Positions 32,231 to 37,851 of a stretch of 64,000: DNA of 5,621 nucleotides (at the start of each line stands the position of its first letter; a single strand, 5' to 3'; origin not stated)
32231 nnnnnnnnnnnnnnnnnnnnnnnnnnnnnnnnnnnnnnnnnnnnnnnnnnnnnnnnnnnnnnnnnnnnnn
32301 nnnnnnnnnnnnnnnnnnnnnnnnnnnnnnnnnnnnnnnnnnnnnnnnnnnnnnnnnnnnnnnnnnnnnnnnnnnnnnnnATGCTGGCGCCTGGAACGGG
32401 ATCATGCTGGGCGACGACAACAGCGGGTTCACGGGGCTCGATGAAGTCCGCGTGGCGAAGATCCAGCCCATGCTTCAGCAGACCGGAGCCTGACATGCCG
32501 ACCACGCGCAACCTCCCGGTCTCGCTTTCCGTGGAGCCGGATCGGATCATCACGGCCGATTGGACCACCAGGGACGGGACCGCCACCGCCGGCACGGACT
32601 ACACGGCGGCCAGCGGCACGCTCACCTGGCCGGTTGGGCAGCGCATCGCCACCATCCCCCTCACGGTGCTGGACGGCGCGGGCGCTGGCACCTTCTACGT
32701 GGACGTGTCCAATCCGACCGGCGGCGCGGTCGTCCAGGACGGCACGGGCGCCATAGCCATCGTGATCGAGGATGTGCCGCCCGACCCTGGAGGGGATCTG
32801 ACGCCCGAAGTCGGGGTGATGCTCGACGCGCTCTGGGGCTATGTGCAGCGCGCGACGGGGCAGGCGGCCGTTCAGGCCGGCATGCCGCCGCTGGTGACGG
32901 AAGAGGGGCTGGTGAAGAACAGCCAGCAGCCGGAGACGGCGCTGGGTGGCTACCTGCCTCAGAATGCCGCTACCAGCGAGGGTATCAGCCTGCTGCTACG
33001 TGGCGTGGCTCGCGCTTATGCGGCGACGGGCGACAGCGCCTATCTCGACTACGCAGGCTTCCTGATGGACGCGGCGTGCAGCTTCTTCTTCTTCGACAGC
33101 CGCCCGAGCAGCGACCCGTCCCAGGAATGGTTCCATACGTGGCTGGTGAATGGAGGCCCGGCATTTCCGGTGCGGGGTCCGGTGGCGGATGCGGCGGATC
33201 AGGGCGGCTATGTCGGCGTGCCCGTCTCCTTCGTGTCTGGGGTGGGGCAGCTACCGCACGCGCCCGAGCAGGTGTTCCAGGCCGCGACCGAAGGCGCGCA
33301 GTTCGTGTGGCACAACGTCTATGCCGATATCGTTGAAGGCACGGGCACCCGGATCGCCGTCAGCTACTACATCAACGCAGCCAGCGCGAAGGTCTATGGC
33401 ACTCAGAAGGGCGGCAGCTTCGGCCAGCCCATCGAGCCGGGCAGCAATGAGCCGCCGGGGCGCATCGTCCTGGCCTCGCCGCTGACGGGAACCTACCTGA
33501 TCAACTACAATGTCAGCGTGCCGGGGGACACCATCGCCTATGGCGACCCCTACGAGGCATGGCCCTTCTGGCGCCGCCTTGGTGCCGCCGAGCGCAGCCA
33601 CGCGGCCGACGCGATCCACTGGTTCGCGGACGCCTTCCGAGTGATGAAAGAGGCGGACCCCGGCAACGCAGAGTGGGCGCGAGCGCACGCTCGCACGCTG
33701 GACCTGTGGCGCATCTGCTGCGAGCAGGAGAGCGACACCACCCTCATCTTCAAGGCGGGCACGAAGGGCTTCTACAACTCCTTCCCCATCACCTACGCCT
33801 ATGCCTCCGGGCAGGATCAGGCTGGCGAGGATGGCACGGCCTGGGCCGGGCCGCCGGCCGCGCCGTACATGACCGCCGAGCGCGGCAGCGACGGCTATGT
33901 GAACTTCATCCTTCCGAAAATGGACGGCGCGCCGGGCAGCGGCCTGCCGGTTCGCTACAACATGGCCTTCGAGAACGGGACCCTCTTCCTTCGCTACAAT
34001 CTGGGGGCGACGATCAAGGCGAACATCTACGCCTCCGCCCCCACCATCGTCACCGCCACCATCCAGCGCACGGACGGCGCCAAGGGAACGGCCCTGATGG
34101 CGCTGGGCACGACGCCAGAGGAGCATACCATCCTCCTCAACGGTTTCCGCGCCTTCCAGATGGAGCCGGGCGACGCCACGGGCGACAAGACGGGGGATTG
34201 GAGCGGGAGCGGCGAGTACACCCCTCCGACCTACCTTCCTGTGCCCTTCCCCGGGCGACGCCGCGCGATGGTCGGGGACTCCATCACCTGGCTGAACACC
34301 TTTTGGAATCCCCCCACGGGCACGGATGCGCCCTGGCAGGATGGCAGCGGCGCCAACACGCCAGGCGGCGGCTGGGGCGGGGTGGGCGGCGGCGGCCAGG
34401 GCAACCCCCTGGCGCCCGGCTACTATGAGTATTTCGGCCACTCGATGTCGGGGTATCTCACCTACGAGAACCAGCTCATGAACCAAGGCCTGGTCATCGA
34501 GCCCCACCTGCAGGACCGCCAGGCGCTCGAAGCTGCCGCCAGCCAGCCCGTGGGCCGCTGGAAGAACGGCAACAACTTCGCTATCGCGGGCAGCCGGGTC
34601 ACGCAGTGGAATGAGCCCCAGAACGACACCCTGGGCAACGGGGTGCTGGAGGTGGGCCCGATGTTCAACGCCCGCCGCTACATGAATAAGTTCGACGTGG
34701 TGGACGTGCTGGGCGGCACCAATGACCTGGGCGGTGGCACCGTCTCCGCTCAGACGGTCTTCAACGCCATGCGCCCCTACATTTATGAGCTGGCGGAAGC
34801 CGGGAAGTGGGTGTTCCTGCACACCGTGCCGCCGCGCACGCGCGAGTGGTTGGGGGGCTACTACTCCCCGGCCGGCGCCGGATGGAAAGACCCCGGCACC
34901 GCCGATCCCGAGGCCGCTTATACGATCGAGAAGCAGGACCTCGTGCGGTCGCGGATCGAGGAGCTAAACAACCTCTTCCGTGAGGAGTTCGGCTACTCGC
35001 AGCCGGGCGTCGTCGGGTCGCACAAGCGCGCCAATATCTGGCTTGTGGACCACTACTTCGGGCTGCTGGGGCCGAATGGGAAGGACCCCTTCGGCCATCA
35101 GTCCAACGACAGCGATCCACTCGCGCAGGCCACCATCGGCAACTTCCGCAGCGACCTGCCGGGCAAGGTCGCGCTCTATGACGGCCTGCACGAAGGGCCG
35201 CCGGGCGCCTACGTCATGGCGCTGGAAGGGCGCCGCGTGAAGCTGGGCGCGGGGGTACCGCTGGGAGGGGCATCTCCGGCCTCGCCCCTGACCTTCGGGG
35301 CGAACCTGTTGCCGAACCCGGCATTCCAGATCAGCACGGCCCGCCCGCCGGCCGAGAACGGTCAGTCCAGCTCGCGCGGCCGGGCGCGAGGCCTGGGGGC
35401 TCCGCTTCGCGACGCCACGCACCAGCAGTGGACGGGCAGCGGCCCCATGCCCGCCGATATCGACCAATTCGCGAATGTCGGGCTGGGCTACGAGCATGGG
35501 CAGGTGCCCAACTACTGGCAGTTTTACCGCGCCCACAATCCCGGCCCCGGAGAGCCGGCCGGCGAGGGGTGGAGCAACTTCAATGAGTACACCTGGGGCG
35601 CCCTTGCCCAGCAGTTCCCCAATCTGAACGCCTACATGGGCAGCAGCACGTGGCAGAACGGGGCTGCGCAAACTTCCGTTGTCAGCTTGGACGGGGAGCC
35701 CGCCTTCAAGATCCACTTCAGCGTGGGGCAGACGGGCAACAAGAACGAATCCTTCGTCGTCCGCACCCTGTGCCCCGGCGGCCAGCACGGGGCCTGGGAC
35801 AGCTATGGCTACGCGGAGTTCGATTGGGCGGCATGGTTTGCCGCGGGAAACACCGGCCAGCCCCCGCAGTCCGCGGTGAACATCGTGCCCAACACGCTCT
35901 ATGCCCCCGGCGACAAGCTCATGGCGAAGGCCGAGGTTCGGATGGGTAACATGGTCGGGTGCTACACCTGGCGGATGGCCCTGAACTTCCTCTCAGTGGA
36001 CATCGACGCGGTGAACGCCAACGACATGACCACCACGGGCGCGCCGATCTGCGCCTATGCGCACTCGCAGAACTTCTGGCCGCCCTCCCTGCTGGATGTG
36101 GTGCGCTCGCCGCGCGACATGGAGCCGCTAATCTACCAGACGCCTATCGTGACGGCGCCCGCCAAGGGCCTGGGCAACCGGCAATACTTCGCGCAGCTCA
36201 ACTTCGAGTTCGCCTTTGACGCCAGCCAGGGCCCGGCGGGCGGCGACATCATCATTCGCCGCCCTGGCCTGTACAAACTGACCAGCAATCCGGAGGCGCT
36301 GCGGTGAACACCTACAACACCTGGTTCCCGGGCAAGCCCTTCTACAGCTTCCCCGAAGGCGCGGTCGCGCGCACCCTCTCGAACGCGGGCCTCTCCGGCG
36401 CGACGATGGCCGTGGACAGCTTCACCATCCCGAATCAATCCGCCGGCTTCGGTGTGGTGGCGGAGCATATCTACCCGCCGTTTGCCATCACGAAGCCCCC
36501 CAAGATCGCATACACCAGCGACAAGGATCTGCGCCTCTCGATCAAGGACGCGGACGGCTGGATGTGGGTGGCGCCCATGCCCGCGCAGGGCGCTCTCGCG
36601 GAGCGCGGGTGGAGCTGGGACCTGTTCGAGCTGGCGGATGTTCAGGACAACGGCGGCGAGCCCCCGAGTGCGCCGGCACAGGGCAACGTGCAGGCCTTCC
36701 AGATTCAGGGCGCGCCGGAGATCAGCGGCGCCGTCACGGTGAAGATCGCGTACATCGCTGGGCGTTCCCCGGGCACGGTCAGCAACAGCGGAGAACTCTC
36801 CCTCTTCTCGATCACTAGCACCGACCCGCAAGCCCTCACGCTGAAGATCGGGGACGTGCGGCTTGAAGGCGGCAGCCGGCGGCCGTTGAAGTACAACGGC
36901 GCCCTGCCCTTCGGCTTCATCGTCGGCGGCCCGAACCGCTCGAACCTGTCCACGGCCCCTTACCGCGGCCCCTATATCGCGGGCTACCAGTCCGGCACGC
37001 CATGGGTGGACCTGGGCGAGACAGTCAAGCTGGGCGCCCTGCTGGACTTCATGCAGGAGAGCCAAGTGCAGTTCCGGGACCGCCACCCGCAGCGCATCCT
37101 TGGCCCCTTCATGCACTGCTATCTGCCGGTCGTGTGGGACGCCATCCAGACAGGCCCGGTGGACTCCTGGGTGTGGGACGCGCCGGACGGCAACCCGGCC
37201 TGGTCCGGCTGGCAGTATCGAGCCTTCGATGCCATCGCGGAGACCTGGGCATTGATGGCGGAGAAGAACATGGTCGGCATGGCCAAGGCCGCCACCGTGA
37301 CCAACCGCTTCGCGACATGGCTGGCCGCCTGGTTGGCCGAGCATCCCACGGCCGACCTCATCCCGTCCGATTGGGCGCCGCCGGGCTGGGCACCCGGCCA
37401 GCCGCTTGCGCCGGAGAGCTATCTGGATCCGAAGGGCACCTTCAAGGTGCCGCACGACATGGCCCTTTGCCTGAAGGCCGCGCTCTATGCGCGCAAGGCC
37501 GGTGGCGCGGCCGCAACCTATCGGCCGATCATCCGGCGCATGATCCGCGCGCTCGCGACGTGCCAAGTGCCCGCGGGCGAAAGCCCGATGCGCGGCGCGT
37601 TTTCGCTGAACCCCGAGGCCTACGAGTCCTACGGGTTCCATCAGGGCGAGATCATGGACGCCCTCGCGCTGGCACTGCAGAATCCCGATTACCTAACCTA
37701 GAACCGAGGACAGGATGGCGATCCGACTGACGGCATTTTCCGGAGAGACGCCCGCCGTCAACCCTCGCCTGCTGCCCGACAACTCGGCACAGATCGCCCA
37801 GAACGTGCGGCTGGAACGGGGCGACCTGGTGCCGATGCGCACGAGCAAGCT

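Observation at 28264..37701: Candidate virion-borne cellulose-degrading arsenal in a temperate podovirus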

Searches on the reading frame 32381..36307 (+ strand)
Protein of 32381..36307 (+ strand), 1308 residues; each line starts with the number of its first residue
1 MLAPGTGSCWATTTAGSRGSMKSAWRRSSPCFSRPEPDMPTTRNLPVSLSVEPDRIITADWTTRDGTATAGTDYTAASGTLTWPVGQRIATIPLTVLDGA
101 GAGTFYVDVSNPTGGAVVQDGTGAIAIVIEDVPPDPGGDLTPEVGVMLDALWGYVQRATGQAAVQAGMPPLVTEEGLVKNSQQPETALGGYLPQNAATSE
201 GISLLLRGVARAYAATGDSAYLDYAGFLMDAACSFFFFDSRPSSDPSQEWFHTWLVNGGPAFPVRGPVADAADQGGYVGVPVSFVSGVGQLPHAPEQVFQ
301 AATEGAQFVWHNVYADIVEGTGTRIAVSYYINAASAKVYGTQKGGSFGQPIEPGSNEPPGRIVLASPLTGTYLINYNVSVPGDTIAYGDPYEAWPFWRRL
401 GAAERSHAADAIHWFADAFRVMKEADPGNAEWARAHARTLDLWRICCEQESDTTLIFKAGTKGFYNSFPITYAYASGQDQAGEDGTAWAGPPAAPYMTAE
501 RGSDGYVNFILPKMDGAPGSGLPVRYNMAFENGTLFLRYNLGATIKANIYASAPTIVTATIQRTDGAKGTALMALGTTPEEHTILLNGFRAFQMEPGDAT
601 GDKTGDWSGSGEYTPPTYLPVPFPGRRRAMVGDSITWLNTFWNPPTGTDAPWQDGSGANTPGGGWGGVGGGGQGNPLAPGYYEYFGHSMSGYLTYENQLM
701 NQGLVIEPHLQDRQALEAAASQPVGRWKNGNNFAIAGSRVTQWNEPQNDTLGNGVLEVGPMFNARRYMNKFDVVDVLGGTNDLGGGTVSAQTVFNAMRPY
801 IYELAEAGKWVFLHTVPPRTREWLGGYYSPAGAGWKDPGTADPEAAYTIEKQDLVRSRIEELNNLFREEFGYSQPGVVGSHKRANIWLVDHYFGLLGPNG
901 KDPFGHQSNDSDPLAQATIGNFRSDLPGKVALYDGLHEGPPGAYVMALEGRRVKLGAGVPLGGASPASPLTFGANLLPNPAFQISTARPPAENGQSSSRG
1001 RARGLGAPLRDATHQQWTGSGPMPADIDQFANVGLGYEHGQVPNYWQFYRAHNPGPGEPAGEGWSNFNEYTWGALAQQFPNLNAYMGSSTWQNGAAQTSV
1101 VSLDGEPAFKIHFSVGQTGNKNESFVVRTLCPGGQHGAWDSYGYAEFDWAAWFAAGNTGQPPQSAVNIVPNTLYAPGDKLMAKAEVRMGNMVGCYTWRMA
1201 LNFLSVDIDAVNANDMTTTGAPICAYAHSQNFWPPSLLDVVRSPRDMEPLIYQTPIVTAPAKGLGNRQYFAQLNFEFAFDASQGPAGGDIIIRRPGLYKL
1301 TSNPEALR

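Call 3: search_protein_families(library=pfam, proteins=[window:32381-36307:+], max_evalue=0.01)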
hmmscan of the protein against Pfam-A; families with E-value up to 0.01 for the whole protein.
window:32381-36307:+ (1308 aa): 1 family
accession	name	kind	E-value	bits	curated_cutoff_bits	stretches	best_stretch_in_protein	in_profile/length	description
PF03160.20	Calx-beta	-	1.3e-06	28.8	27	1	53-116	35-101/119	Calx-beta domain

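Call 4: search_protein_families(library=phrogs, proteins=[window:32381-36307:+], max_evalue=0.01)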
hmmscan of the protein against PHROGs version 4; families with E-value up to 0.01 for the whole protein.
window:32381-36307:+ (1308 aa): 3 families
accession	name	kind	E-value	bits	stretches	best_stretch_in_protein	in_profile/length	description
phrog_2871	-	tail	2.4e-50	172.5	1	46-438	58-440/1456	tail protein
phrog_6102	-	moron, auxiliary metabolic gene and host takeover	1.6e-05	24.9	1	770-820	101-151/442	lipase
phrog_6040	-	unknown function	0.00048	19.2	1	60-98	20-58/923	-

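Call 10: search_dna_similar(query=window:32381-36307:+, collection=phages, mode=protein, max_rows=30)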
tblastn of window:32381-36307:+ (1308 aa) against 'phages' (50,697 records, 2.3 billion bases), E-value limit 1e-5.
Records with a match: 7; places in all: 7; records where one place covers at least 80% of the query: 2.
Best place of each record, by identity: <60% 7.
By first word of the organism name: Vibrio 5; Pseudomonas 2.
By host as written in the record: Pseudomonas fluorescens SBW25 2; - 2; Vibrio alginolyticus AF-1 1; Vibrio parahaemolyticus 1; Vibrio parahaemolyticus LCU-VP51 1.
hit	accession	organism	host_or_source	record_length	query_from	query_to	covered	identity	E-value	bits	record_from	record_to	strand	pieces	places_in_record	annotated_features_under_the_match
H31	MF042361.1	Pseudomonas phage Skulduggery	Pseudomonas fluorescens SBW25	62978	86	1297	93%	41.3%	0e+0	816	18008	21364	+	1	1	hypothetical protein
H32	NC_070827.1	Pseudomonas phage Skulduggery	Pseudomonas fluorescens SBW25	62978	86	1297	93%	41.3%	0e+0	816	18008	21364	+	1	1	tail protein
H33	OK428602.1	Vibrio phage BX-1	Vibrio alginolyticus AF-1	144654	143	448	23%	22.1%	1e-6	60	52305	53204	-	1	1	hypothetical protein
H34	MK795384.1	Vibrio phage VAP7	sewage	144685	143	448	23%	22.1%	1e-6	60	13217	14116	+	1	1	tail protein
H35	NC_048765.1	Vibrio phage VAP7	sewage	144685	143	448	23%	22.1%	1e-6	60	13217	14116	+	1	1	tail protein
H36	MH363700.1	Vibrio phage VP-1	Vibrio parahaemolyticus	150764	143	448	23%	22.1%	1e-6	60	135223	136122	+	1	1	tail protein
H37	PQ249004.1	Vibrio phage vB_VpaS_SD25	Vibrio parahaemolyticus LCU-VP51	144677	154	448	23%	22.6%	9e-7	60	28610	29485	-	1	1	tail protein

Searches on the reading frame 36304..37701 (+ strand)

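Call 3: search_protein_families(library=pfam, proteins=[window:36304-37701:+], max_evalue=0.01)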
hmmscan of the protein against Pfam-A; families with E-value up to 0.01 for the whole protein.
window:36304-37701:+ (465 aa): 0 families

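Call 4: search_protein_families(library=phrogs, proteins=[window:36304-37701:+], max_evalue=0.01)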
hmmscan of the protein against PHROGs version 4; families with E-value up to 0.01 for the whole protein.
window:36304-37701:+ (465 aa): 1 family
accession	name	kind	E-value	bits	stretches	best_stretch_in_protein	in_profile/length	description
phrog_2871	-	tail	3.3e-58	198.6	1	36-461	620-1039/1456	tail protein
